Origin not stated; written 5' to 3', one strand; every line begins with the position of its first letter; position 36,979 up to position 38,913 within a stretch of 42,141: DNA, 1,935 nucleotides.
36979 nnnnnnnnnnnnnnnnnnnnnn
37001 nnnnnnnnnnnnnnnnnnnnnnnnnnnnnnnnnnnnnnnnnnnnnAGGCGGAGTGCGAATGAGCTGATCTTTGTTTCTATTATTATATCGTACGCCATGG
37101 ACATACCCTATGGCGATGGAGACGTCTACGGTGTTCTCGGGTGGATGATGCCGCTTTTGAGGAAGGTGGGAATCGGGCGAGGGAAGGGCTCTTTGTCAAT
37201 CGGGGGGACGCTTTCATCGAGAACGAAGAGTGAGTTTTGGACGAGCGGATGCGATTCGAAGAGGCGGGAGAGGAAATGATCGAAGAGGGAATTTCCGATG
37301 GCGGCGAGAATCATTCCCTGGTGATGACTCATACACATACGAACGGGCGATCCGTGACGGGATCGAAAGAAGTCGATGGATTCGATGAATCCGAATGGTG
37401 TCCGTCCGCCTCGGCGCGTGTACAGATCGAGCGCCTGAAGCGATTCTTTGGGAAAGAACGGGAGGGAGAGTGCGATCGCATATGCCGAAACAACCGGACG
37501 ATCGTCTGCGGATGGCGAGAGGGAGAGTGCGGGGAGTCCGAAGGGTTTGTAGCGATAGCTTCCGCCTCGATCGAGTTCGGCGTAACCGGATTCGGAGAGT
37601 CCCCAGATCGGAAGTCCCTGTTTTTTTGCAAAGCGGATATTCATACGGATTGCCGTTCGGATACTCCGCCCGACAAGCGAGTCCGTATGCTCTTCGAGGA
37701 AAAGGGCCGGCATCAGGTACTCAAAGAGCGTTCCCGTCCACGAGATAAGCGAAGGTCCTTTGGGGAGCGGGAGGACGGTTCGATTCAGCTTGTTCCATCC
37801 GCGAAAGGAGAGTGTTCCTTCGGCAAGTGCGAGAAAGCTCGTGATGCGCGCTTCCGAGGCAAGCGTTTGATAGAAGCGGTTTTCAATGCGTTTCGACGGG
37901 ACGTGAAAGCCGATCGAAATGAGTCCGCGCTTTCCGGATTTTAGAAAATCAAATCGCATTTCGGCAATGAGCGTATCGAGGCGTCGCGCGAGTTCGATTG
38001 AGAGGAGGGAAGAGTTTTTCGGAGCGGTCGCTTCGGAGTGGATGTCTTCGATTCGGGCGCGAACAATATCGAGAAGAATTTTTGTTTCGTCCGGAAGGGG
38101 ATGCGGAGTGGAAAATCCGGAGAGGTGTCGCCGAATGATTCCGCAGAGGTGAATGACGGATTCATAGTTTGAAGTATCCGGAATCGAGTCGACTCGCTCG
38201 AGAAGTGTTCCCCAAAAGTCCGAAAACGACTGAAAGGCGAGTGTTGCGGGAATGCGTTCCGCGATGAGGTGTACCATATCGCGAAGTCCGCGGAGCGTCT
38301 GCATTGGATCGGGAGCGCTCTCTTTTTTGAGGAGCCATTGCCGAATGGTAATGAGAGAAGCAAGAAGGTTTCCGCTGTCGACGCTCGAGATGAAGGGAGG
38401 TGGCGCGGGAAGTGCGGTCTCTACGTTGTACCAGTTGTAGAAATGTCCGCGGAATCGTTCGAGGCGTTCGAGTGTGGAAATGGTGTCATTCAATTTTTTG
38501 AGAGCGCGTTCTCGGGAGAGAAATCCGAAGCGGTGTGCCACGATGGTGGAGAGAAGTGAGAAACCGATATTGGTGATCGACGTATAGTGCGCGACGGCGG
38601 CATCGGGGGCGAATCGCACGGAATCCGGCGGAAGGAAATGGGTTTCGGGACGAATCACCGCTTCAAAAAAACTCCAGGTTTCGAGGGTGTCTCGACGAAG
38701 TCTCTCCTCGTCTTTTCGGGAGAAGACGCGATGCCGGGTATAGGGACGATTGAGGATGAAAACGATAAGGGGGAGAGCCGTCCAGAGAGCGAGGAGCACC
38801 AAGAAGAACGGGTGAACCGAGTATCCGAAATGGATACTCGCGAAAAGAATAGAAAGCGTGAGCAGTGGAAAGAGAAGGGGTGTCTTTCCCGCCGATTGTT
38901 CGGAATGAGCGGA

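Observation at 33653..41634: Cyclic beta-1,2-glucan synthase homolog split into two genes at the domain boundary before GH94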

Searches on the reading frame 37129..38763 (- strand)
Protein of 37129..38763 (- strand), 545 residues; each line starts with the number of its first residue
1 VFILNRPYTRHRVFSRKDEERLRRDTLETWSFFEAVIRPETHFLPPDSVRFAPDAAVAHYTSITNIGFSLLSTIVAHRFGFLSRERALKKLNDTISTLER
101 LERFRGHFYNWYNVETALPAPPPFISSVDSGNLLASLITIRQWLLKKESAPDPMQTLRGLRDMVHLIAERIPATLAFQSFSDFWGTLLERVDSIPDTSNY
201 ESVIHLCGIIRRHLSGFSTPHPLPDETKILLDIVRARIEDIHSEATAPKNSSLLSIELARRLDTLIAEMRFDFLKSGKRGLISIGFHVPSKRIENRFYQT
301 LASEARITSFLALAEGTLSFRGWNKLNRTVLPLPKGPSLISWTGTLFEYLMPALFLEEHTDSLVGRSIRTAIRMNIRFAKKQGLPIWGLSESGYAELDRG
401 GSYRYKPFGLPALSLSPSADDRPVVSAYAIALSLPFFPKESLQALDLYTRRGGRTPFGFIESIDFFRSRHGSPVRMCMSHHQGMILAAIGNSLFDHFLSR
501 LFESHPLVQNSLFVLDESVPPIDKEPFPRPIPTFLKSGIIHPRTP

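Call 52: search_protein_representatives(protein=window:37129-38763:-)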
Query: 545 residues. Proteins with E-value up to 0.001 (for the whole library): 6220; up to 1e-10: 4180; up to 1e-30: 1924. The best 150 are listed.
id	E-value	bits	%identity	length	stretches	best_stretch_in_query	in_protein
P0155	7.5e-157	539.8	50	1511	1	4-545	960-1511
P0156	1.5e-135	469.5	70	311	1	250-545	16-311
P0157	2.5e-86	307.1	40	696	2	246-521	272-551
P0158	8.9e-86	305.3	37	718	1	22-522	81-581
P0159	3.7e-85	303.2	42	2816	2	237-520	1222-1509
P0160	7.2e-85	302.3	40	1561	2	259-518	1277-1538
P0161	7.7e-85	302.2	41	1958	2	257-543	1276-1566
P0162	8.4e-85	302.0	43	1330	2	253-528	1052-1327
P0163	1.1e-84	301.7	42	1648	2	237-520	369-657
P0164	4.1e-84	299.8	41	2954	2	259-522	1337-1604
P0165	5.6e-84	299.3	41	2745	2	247-520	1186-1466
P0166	9.8e-84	298.5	39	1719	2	257-526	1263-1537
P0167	9.2e-83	295.3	41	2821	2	260-520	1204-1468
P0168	9.3e-83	295.3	42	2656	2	245-520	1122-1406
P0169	1.4e-82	294.8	39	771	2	242-521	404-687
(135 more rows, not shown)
